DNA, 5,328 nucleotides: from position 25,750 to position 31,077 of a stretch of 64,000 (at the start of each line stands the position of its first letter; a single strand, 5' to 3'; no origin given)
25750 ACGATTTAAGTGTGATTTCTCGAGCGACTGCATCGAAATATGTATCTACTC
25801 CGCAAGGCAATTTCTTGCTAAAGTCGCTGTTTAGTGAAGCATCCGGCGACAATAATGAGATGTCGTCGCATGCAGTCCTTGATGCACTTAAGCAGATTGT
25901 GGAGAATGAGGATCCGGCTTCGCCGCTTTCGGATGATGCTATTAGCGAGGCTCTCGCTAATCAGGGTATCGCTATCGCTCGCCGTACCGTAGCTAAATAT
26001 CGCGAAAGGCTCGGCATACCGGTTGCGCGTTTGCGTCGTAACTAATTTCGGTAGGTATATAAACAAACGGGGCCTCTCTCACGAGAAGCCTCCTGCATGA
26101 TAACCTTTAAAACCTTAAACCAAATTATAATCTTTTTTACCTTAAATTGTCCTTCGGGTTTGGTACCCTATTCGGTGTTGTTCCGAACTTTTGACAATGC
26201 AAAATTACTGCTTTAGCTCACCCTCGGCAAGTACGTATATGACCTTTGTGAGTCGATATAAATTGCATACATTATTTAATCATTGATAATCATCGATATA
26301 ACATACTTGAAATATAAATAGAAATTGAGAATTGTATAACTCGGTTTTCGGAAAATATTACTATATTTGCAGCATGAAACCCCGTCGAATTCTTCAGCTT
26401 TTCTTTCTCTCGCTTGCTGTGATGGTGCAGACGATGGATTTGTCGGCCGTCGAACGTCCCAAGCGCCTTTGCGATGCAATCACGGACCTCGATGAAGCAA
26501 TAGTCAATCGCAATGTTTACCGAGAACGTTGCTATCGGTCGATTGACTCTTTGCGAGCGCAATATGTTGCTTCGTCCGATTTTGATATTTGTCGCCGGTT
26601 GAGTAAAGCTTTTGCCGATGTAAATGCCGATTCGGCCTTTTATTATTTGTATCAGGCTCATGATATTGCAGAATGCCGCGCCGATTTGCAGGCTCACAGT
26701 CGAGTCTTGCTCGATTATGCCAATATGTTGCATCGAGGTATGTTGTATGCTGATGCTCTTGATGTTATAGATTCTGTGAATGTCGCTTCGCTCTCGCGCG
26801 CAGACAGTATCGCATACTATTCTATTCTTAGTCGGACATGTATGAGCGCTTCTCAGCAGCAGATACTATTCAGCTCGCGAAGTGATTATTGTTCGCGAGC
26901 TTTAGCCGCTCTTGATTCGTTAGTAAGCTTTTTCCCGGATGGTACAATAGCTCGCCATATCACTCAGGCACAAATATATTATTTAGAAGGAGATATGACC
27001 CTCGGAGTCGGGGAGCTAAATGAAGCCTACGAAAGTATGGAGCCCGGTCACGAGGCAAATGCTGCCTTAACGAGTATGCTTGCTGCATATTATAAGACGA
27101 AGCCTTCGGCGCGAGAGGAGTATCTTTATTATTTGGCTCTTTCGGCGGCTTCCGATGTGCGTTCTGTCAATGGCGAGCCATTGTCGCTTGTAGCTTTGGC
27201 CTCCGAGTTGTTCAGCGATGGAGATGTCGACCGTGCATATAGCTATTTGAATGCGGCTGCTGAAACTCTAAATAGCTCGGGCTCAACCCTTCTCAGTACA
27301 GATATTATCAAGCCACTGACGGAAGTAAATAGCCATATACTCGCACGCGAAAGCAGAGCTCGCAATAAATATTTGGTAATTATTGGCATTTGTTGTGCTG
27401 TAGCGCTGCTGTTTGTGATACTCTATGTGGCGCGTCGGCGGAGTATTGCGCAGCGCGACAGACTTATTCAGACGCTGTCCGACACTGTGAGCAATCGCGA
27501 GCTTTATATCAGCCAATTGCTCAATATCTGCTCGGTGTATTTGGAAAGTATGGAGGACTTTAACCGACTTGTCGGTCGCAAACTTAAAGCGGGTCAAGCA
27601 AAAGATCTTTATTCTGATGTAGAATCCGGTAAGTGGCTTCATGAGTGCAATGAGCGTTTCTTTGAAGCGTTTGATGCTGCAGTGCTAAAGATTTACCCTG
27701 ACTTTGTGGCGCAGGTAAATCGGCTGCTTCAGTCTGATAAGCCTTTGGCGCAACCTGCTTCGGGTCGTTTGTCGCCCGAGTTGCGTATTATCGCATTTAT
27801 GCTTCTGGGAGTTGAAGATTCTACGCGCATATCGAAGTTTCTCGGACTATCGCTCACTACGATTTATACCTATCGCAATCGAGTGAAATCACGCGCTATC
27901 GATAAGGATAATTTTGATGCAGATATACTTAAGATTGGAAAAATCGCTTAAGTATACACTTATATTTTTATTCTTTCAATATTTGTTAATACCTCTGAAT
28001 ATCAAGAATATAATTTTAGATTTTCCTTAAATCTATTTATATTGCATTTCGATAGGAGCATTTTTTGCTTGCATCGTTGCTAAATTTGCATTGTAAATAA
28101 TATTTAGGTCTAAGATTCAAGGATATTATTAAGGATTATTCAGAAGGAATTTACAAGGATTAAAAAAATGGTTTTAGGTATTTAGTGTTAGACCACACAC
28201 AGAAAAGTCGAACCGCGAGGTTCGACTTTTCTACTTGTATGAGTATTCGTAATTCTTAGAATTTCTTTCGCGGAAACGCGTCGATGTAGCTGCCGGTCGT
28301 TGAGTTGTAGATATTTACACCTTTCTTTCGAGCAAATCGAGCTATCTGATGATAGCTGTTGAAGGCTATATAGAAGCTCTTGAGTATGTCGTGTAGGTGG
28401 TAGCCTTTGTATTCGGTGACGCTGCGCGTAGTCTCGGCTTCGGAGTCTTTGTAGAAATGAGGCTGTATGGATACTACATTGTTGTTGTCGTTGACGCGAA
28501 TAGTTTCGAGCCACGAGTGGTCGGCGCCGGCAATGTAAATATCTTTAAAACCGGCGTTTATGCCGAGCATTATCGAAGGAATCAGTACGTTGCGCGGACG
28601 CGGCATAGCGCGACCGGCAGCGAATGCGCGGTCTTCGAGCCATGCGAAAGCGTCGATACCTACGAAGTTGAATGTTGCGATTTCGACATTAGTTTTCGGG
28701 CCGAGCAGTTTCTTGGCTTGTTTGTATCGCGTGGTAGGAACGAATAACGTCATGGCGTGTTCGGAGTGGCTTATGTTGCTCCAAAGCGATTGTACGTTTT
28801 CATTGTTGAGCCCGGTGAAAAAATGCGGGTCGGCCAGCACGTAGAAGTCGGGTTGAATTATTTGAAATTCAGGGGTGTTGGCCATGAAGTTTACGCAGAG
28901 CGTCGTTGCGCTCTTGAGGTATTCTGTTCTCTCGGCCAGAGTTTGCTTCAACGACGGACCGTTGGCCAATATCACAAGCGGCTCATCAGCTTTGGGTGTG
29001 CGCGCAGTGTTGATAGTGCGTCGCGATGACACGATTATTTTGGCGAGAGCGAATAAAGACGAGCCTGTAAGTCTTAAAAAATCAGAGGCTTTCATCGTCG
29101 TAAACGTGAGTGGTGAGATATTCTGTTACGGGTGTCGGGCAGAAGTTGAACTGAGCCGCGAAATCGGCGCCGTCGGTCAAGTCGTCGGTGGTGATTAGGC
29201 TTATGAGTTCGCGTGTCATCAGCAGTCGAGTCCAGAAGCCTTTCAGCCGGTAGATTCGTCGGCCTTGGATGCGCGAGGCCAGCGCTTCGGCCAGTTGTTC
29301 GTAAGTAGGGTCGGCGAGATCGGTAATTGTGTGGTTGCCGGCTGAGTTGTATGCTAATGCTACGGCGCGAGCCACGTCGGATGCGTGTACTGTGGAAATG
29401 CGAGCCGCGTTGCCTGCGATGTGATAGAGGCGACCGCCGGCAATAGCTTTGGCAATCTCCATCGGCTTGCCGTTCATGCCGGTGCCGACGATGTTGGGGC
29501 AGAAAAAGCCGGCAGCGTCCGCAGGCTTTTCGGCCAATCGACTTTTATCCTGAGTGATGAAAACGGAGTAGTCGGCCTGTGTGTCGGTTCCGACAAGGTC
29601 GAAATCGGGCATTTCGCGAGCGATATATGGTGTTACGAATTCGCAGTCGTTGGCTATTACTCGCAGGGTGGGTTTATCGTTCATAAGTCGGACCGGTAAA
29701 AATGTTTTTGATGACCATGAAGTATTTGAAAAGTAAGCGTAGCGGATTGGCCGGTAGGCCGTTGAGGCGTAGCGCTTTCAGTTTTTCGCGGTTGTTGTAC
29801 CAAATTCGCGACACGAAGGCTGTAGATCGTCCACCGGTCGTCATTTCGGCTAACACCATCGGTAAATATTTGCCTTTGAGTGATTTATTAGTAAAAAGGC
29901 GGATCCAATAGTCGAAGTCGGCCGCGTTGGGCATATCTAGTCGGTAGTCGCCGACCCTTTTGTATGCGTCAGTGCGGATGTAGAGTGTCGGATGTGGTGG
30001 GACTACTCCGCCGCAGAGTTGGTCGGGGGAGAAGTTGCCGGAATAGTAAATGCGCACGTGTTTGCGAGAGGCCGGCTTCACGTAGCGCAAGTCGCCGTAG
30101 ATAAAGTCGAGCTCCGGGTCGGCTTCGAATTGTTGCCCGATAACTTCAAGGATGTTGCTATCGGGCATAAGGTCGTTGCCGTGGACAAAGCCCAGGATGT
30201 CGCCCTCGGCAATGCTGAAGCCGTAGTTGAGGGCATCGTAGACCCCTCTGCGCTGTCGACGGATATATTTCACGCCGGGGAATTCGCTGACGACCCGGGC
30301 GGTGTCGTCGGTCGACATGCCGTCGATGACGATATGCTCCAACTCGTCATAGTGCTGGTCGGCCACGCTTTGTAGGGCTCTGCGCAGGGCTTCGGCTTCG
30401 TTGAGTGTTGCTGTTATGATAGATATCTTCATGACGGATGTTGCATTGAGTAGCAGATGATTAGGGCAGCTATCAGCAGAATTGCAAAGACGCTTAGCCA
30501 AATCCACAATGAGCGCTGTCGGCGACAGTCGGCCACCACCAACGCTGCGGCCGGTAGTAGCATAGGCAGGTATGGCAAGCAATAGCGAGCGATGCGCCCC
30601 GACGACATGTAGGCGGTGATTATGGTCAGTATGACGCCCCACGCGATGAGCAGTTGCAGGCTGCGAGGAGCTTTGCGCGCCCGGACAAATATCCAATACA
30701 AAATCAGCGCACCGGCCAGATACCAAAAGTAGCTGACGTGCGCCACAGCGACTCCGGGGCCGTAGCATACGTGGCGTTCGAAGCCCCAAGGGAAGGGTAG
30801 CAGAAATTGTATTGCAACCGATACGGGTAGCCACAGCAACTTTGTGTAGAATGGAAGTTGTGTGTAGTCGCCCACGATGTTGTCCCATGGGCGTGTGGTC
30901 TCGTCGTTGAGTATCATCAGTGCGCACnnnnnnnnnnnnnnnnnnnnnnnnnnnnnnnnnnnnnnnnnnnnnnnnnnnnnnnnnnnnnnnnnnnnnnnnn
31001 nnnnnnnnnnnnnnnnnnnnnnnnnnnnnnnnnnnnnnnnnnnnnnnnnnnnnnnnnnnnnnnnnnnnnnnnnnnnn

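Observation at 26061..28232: SusR-like sensor-regulator flanked by two look-alike noncoding units instead of a PUL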

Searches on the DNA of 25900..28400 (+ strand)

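Call 4: search_rna_families(source=window, start=25900, end=28400, threshold=evalue, max_evalue=10, show_alignments=3)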
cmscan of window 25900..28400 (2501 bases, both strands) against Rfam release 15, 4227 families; matches with E-value up to 10: 2.
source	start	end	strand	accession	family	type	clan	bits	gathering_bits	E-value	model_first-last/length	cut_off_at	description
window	26058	26134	-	RF04319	BTncRNA_FopS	Gene; sRNA;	-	19.3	56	8.4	1-71/71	no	Bacteroidetes FopS (family of paralogous sRNAs)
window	27219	27272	+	RF03706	mir-2253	Gene; miRNA;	-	19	47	1.7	1-57/57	no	mir-2253 microRNA precursor family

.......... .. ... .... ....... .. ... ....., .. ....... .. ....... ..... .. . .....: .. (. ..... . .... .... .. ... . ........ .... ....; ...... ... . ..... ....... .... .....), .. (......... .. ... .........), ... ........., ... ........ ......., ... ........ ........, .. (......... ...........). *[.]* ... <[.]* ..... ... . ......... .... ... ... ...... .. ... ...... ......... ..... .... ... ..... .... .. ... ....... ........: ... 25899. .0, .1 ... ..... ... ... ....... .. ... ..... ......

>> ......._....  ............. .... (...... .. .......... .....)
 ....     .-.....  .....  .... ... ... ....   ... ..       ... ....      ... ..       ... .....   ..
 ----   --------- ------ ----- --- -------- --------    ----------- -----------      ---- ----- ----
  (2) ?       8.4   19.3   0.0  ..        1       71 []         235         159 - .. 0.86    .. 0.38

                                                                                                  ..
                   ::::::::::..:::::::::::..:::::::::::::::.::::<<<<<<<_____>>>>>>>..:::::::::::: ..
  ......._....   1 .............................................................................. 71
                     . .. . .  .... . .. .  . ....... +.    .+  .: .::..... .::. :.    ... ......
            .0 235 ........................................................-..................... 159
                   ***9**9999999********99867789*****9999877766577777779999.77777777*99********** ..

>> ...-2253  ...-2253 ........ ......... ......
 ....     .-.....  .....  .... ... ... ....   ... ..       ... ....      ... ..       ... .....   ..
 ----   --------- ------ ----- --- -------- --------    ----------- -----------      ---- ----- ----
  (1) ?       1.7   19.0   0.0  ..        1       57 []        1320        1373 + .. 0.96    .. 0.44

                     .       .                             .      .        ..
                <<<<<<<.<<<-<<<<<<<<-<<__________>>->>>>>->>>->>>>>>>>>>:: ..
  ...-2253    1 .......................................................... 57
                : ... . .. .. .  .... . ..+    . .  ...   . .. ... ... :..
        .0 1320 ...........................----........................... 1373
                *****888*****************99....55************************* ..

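Call 64: search_rna_families(sources=[L001, L002, L003, L049, L057, L051, L080], threshold=evalue, max_evalue=10)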
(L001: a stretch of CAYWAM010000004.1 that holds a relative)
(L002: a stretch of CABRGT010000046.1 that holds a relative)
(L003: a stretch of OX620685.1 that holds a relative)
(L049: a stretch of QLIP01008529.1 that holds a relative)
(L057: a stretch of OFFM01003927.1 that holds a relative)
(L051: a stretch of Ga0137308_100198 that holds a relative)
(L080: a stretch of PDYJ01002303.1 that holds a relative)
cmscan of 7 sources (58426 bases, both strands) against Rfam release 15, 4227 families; matches with E-value up to 10: 8.
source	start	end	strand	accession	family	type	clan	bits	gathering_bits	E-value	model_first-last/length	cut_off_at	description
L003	6854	6931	+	RF04180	BTnc231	Gene; sRNA;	-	29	80.4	0.059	1-154/154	no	Bacteroides sRNA BTnc231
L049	6843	6924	+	RF03136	S10-Clostridia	Cis-reg; leader;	-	25.9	35.1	0.34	1-81/81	no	S10-Clostridia ribosomal protein leader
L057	522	572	-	RF01859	Phe_leader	Cis-reg; leader;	-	25.9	55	4.4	1-125/125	no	Phenylalanine leader peptide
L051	3392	3527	-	RF04180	BTnc231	Gene; sRNA;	-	24.9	80.4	0.63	1-154/154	no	Bacteroides sRNA BTnc231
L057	3960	4024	-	RF02503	Atu_C9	Gene; sRNA;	-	24.5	40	0.02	119-192/192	no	Rhizobiales sRNA Atu_C9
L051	5503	5623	+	RF04180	BTnc231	Gene; sRNA;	-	22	80.4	3.3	1-154/154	no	Bacteroides sRNA BTnc231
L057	3957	3988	+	RF02503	Atu_C9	Gene; sRNA;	-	21.8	40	0.12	160-192/192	no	Rhizobiales sRNA Atu_C9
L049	13196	13329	+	RF04180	BTnc231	Gene; sRNA;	-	20.2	80.4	9.4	1-154/154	no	Bacteroides sRNA BTnc231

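Call 65: search_rna_families(sources=[L003, L051, L049], threshold=evalue, max_evalue=10, show_alignments=5)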
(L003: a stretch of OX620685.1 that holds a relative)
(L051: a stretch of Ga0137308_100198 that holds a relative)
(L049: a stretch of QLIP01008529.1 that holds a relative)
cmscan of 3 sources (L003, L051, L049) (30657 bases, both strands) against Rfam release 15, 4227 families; matches with E-value up to 10: 8.
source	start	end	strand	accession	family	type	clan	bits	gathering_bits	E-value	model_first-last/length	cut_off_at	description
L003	6854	6931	+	RF04180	BTnc231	Gene; sRNA;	-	29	80.4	0.031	1-154/154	no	Bacteroides sRNA BTnc231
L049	6843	6924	+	RF03136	S10-Clostridia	Cis-reg; leader;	-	25.9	35.1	0.18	1-81/81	no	S10-Clostridia ribosomal protein leader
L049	4058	4150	+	RF00529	snoMe28S-Am2589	Gene; snRNA; snoRNA; CD-box;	-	25.2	37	8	1-109/109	no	Small nucleolar RNA Me28S-Am2589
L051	3392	3527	-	RF04180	BTnc231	Gene; sRNA;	-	24.9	80.4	0.33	1-154/154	no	Bacteroides sRNA BTnc231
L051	5503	5623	+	RF04180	BTnc231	Gene; sRNA;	-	22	80.4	1.7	1-154/154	no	Bacteroides sRNA BTnc231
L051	5590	5625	-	RF04343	Plastid-psbA-2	Cis-reg;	CL00153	21.6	55.8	7.9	8-49/60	no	Plastid-psbA-2 3UTR RNA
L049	13196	13329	+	RF04180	BTnc231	Gene; sRNA;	-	20.2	80.4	4.9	1-154/154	no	Bacteroides sRNA BTnc231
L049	11175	11196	-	RF01519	CC0196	Gene; sRNA;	-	18.3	35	6.4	34-55/58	no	Caulobacter sRNA CC0196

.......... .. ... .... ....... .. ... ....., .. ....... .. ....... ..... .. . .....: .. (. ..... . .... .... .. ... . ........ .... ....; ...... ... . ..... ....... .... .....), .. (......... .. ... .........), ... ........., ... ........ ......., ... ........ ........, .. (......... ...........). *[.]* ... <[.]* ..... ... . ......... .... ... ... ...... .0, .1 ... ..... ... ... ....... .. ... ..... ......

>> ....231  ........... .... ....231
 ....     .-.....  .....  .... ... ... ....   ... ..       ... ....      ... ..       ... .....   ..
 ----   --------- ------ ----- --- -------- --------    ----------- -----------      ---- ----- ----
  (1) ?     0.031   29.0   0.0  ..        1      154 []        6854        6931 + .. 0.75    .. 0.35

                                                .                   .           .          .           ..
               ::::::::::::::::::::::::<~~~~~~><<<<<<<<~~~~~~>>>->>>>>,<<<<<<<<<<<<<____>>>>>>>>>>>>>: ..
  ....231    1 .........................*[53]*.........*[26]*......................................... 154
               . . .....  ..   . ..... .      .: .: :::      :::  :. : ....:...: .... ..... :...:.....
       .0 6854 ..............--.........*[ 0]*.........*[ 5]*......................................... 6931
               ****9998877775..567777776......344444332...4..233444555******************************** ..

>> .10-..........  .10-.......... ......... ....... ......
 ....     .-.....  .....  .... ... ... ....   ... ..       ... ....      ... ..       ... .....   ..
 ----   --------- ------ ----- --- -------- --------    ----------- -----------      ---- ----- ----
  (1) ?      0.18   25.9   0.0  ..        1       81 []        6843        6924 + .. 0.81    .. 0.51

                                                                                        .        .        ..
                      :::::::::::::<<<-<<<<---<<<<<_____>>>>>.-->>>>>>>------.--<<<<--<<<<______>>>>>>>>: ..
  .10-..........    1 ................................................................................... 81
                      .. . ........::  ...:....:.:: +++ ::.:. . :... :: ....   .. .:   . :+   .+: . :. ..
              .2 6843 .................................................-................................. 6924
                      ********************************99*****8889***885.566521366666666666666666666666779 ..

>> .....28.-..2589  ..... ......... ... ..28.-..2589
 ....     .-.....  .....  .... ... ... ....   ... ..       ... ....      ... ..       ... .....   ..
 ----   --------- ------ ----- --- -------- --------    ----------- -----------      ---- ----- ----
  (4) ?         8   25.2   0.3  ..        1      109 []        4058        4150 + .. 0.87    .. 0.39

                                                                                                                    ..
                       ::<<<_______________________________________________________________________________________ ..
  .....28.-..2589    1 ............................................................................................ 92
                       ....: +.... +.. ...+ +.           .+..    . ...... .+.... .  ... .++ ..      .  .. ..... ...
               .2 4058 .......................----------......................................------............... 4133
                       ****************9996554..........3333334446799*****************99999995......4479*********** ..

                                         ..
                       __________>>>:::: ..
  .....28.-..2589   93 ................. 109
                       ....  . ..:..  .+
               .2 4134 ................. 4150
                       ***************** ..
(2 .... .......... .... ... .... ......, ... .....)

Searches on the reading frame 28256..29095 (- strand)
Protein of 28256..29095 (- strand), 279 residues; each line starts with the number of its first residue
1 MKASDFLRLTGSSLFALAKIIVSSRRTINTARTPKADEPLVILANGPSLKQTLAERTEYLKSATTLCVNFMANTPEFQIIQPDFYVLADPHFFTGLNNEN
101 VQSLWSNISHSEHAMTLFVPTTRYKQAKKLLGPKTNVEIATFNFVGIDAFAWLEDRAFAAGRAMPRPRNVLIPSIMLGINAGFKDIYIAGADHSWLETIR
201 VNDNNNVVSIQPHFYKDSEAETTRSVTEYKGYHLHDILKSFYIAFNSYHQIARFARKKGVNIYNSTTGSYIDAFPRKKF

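Call 6: search_protein_families(library=pfam, proteins=[window:28256-29095:-])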
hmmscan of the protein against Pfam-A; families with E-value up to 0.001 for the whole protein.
window:28256-29095:- (279 aa): 1 family
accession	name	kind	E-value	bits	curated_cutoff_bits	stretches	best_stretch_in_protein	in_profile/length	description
PF01973.23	MptE-like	-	1.6e-10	41.5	34.6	1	33-196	21-169/171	6-hydroxymethylpterin diphosphokinase MptE-like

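Call 7: search_protein_families(library=ncbifam, proteins=[window:28256-29095:-])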
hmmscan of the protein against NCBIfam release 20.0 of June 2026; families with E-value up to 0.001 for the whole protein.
window:28256-29095:- (279 aa): 0 families

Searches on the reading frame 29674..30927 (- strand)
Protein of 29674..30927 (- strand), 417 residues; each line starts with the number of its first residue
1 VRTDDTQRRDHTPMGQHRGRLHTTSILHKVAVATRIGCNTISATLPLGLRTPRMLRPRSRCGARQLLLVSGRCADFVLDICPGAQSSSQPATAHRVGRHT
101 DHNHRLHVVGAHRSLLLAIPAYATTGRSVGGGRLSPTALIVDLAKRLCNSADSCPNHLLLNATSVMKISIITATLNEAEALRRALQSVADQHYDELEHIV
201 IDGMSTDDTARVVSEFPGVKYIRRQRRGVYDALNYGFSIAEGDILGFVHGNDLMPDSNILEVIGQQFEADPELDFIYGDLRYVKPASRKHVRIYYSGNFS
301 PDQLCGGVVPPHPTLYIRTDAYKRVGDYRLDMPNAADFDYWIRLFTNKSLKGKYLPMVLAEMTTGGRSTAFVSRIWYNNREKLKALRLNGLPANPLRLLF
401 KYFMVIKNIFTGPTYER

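Call 6: search_protein_families(library=pfam, proteins=[window:29674-30927:-])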
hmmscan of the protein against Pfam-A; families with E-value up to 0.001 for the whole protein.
window:29674-30927:- (417 aa): 3 families
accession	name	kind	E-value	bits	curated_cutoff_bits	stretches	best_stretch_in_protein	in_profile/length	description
PF00535.33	Glycos_transf_2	-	1.2e-21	77.9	23.3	1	169-269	1-105/168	Glycosyl transferase family 2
PF13641.12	Glyco_tranf_2_3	-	3.4e-08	34.2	27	1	168-345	3-195/230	Glycosyltransferase like family 2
PF10111.15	Glyco_tranf_2_2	-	0.00014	21.9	27.3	1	186-259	20-99/276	Glycosyltransferase like family 2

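Call 7: search_protein_families(library=ncbifam, proteins=[window:29674-30927:-])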
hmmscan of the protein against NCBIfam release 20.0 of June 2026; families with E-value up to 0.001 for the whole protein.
window:29674-30927:- (417 aa): 17 families
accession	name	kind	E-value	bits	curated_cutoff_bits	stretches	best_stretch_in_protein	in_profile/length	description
TIGR04283.1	glyco_like_mftF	equivalog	6.9e-15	55.2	182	1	168-269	1-99/221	TIGR04283 family arsenosugar biosynthesis glycosyltransferase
NF053739.1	GlytfEpsEBac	equivalog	1.8e-12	46.8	450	1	167-355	2-195/265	glycosyltransferase EpsE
NF007482.0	PRK10073.1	equivalog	8.7e-12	44.7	423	1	164-254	4-98/334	glycosyltransferase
TIGR03937.1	PgaC_IcaA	equivalog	7.1e-11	41.7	422.3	1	160-281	39-164/407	poly-beta-1,6-N-acetyl-D-glucosamine synthase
TIGR04009.1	wcaE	equivalog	4e-09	36.1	369.2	1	166-369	1-202/248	colanic acid biosynthesis glycosyltransferase WcaE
NF050050.1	ProtGlycPglI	equivalog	1.2e-08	34.8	500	1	167-262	3-104/306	GalNAc(5)-diNAcBac-PP-undecaprenol beta-1,3-glucosyltransferase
NF047683.1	TeichurnBiosyTuaG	equivalog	1.6e-07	31.2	400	1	167-252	7-97/252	teichuronic acid biosynthesis protein TuaG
NF041875.1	EPS_EpsD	equivalog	1e-06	28.4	370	1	168-266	1-103/325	exopolysaccharide biosynthesis glycosyltransferase EpsD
NF045692.1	OglycostaseCruG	equivalog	1.1e-06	27.9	600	1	162-215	37-90/386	2'-O-glycosyltransferase CruG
NF038299.1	EPS_HpsN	equivalog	1.2e-06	27.8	425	1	167-278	2-117/317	hormogonium polysaccharide biosynthesis glycosyltransferase HpsN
NF041394.1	GtaseAglG_Halo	equivalog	1.2e-05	24.7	440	1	166-261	1-101/304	glucosyl-dolichyl phosphate glucuronosyltransferase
TIGR04182.1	glyco_TIGR04182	equivalog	2.5e-05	23.8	325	1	168-251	2-82/293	S-layer glycoprotein N-glycosyltransferase AglJ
NF010496.0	PRK13915.1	equivalog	3.1e-05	23.2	262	1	154-278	19-153/307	glucosyl-3-phosphoglycerate synthase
NF038302.1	EPS_HpsE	equivalog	4e-05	22.7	300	1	167-260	2-104/307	hormogonium polysaccharide biosynthesis glycosyltransferase HpsE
TIGR03469.1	HpnB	hypoth_equivalog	0.00011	21.4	379.25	1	166-216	44-95/386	hopene-associated glycosyltransferase HpnB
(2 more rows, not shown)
